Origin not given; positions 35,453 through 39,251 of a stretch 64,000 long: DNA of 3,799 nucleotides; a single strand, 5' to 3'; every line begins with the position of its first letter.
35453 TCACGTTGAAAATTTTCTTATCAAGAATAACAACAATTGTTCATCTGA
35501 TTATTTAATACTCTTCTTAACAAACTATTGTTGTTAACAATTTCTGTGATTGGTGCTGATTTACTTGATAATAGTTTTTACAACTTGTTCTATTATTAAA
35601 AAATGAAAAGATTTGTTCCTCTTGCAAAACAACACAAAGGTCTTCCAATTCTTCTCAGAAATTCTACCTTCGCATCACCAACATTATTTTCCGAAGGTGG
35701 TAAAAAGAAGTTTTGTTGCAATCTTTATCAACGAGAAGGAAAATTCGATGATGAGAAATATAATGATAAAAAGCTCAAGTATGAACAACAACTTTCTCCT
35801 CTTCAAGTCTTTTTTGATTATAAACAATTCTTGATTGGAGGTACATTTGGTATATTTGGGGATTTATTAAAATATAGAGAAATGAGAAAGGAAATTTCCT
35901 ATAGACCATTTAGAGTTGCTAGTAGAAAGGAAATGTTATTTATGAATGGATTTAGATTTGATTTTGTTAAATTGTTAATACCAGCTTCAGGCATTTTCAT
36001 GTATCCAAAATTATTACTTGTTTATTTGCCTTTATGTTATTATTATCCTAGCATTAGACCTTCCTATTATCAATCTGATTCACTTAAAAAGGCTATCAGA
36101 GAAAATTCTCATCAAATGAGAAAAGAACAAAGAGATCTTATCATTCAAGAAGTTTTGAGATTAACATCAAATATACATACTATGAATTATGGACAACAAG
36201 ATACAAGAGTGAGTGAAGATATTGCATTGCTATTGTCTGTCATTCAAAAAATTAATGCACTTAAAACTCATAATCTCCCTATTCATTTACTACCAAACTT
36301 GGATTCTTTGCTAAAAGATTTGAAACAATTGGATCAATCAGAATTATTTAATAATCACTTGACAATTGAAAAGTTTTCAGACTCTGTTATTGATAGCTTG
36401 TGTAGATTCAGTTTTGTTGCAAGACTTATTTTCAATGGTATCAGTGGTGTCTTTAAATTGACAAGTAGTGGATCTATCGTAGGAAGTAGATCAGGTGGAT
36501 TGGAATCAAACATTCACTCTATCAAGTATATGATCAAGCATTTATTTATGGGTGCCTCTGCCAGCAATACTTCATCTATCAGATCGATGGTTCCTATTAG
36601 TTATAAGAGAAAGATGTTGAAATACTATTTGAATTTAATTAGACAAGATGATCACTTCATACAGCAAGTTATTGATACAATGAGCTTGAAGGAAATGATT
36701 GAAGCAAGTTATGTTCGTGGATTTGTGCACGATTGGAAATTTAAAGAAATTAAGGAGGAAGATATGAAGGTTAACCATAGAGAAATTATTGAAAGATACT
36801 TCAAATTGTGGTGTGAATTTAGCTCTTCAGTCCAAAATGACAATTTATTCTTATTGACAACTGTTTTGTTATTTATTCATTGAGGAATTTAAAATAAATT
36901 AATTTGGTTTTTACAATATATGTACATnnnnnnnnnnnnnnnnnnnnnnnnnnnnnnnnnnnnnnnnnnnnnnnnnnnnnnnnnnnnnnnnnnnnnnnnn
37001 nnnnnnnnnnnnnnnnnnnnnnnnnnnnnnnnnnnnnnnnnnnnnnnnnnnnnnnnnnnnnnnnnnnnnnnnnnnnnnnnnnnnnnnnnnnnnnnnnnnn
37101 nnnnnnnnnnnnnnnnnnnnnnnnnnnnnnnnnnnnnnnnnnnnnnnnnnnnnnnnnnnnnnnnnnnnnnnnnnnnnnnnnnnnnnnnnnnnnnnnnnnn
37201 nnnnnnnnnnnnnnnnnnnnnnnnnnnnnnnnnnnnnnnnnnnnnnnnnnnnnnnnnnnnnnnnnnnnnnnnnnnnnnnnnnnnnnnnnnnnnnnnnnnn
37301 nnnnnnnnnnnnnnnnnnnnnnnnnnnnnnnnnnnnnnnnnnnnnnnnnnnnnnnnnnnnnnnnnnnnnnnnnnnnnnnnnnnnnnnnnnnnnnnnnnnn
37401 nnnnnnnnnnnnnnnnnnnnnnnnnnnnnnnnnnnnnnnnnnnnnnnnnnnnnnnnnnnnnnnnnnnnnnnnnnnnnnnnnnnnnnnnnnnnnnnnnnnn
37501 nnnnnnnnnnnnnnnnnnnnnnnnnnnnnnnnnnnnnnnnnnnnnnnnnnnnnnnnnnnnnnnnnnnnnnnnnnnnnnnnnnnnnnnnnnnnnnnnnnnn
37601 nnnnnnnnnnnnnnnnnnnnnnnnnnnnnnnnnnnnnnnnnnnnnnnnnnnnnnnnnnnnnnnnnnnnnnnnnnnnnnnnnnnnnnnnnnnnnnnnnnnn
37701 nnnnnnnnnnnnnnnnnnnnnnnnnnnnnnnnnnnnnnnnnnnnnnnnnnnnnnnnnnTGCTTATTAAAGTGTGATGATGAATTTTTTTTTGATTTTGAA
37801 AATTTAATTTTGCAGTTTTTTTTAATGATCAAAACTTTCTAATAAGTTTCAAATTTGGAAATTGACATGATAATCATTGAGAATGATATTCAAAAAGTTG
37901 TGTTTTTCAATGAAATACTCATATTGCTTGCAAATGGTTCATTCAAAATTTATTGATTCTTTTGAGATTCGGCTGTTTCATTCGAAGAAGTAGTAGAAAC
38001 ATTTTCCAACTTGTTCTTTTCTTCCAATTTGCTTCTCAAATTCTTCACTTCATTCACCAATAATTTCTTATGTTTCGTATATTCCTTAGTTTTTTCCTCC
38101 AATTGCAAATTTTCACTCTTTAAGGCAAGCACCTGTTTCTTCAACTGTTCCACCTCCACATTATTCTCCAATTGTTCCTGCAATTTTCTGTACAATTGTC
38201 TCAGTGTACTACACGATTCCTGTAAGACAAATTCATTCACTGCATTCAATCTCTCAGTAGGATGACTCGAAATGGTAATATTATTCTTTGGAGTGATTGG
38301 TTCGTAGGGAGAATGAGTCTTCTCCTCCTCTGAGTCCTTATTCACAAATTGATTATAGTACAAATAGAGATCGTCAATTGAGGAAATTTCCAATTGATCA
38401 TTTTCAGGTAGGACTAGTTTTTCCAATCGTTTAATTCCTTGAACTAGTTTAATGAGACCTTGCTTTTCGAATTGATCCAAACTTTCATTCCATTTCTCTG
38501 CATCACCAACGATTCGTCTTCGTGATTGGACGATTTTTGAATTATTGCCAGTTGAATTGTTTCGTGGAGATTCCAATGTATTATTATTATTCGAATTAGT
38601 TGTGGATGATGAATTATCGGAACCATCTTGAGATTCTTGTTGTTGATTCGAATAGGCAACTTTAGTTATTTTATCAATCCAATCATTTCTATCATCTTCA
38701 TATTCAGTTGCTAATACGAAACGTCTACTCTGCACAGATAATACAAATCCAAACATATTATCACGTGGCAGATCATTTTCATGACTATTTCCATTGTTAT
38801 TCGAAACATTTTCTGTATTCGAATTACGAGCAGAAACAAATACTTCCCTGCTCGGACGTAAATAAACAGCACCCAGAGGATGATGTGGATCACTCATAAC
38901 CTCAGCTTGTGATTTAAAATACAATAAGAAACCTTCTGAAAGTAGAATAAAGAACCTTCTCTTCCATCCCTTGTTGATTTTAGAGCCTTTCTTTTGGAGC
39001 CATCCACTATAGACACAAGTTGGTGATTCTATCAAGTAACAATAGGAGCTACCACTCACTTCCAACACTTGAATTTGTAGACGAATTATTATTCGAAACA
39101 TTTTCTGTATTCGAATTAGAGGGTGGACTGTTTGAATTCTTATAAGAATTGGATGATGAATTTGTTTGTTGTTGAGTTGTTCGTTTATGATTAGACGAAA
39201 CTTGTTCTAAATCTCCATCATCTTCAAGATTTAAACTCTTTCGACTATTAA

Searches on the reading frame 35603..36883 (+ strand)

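Call 10: search_protein_families(library=pfam, proteins=[window:35603-36883:+], max_evalue=0.001)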
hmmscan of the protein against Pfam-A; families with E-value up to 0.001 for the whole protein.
window:35603-36883:+ (426 aa): 1 family
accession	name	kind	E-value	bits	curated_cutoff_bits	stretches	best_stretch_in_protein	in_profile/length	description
PF07766.19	LETM1_RBD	-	6.4e-13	49.2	25.3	2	107-273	2-143/229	LETM1-like, RBD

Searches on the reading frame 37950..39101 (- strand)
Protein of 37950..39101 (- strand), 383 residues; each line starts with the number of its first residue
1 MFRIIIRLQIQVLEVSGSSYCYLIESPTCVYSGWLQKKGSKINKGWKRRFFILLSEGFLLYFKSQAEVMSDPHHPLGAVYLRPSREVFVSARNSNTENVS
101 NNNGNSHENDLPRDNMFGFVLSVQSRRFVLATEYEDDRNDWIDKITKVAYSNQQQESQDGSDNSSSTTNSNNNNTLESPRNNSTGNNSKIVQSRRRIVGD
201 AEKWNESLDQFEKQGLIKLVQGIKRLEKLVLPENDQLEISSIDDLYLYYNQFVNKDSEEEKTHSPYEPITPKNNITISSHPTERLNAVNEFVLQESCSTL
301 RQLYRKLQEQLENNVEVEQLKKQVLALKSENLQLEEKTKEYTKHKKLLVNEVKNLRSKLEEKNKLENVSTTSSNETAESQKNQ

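Call 10: search_protein_families(library=pfam, proteins=[window:37950-39101:-], max_evalue=0.001)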
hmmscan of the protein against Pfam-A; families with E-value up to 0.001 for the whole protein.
window:37950-39101:- (383 aa): 3 families
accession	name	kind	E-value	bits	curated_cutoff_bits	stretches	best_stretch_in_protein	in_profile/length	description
PF00169.35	PH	-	7e-15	55.9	25.1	1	30-149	2-104/105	PH domain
PF20399.4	PH_20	-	8.6e-06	26.1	27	1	28-88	10-68/84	PH domain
PF15409.12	PH_8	-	1.4e-05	25.8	30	1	33-67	1-36/89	Pleckstrin homology domain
